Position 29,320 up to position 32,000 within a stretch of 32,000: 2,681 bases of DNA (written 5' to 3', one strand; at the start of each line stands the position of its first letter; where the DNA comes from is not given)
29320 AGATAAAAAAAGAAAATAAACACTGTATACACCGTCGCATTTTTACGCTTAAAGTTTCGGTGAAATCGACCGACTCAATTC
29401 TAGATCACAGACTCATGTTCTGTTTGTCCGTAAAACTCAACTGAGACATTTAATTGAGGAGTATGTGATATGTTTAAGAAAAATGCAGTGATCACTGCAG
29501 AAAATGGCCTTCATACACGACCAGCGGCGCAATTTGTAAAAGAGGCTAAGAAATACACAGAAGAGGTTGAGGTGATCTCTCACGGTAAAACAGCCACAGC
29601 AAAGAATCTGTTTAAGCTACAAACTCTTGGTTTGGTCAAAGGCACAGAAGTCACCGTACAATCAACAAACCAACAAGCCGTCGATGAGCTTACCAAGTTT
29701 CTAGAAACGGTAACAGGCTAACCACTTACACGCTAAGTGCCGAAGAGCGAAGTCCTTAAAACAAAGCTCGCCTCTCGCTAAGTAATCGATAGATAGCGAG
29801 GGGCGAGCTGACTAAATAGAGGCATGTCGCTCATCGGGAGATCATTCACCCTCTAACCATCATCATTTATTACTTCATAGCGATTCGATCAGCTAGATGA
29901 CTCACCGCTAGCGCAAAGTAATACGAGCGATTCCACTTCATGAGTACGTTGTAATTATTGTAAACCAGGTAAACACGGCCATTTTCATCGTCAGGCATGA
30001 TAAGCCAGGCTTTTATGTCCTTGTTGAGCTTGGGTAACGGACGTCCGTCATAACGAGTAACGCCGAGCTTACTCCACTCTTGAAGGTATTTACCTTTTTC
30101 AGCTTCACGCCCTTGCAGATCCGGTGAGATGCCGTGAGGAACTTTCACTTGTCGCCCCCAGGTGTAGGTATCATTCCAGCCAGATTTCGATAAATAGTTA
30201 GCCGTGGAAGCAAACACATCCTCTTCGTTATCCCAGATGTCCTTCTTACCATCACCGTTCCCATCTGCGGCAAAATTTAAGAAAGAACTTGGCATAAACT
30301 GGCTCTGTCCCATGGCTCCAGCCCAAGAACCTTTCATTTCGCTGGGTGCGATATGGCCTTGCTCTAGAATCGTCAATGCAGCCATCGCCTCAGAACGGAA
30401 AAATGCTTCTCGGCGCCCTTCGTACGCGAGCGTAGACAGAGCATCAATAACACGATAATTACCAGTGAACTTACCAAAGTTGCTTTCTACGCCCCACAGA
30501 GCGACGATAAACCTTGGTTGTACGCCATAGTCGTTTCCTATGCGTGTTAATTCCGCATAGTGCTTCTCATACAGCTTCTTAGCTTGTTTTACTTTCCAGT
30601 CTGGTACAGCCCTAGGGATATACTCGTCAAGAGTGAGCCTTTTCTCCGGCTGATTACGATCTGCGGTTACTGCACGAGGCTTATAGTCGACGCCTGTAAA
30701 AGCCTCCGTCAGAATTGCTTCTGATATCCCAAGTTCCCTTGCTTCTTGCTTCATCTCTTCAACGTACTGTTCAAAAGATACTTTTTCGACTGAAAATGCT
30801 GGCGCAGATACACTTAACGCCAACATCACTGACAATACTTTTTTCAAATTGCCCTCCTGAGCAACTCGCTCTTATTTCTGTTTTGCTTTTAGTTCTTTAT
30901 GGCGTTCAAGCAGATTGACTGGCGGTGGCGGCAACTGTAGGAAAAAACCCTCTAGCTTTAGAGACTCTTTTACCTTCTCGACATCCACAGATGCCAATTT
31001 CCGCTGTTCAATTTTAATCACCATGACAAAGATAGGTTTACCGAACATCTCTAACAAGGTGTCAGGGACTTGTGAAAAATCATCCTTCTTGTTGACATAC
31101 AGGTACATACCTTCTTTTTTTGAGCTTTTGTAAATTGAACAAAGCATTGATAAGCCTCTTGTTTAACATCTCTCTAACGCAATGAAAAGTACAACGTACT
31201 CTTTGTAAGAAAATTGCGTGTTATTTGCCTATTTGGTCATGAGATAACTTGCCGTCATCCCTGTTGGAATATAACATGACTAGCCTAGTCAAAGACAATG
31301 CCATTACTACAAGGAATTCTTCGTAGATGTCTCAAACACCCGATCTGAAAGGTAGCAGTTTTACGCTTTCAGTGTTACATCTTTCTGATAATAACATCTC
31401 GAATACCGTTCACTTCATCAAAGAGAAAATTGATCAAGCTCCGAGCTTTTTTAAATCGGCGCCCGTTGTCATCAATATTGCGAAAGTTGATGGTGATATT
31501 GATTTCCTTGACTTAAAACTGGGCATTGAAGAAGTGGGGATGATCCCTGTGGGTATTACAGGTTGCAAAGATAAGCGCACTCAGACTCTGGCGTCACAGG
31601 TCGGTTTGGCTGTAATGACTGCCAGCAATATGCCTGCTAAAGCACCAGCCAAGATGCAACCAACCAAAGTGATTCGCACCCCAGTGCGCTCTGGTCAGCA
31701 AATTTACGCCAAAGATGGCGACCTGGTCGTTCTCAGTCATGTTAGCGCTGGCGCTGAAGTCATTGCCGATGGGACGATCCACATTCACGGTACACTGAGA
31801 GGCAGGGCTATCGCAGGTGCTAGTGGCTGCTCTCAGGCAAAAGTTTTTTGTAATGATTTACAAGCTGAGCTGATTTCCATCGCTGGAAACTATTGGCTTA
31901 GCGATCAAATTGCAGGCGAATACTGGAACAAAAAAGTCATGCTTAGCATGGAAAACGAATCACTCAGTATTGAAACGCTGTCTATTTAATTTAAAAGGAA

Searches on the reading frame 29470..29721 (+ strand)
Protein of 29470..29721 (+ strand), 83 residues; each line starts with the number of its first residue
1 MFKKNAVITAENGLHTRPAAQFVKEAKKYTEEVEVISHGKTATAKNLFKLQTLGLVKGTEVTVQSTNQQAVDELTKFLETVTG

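Call 14: search_protein_families(library=pfam, proteins=[window:29470-29721:+], max_evalue=0.01)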
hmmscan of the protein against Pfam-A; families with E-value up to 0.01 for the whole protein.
window:29470-29721:+ (83 aa): 1 family
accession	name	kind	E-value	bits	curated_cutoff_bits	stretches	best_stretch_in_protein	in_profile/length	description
PF00381.24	PTS-HPr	-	5e-20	71.8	23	1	3-79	2-80/81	PTS HPr component phosphorylation site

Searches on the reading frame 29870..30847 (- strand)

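Call 14: search_protein_families(library=pfam, proteins=[window:29870-30847:-], max_evalue=0.01)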
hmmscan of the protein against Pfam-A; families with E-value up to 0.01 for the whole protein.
window:29870-30847:- (325 aa): 1 family
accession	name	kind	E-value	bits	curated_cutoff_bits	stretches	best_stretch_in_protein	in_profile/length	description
PF13406.11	SLT_2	-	4.1e-110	368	24.3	1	24-320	1-292/292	Transglycosylase SLT domain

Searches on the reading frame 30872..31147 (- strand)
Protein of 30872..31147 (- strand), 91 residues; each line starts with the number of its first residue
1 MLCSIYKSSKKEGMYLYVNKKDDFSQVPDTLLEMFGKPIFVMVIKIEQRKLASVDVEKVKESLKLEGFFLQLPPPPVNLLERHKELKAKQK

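Call 14: search_protein_families(library=pfam, proteins=[window:30872-31147:-], max_evalue=0.01)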
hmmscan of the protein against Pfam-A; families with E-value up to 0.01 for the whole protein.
window:30872-31147:- (91 aa): 1 family
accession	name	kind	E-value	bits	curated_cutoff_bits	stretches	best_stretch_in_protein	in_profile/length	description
PF05166.18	YcgL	-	5.8e-32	110.3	25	1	3-74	1-73/73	YcgL domain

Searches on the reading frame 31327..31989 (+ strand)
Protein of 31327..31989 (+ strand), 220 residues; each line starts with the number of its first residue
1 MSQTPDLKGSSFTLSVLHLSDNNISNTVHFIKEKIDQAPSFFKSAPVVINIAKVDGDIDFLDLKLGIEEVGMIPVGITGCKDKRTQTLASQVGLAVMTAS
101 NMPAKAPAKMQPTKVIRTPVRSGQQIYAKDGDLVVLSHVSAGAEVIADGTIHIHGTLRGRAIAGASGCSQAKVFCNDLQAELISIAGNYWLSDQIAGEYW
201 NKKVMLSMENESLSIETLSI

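Call 14: search_protein_families(library=pfam, proteins=[window:31327-31989:+], max_evalue=0.01)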
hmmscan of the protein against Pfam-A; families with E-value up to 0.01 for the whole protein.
window:31327-31989:+ (220 aa): 2 families
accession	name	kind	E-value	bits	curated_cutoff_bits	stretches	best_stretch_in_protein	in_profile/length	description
PF03775.22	MinC_C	-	2e-32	111.7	33.2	1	115-216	1-102/102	Septum formation inhibitor MinC, C-terminal domain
PF05209.18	MinC_N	-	1e-13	51.6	27.3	1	6-74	2-71/71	Septum formation inhibitor MinC, N-terminal domain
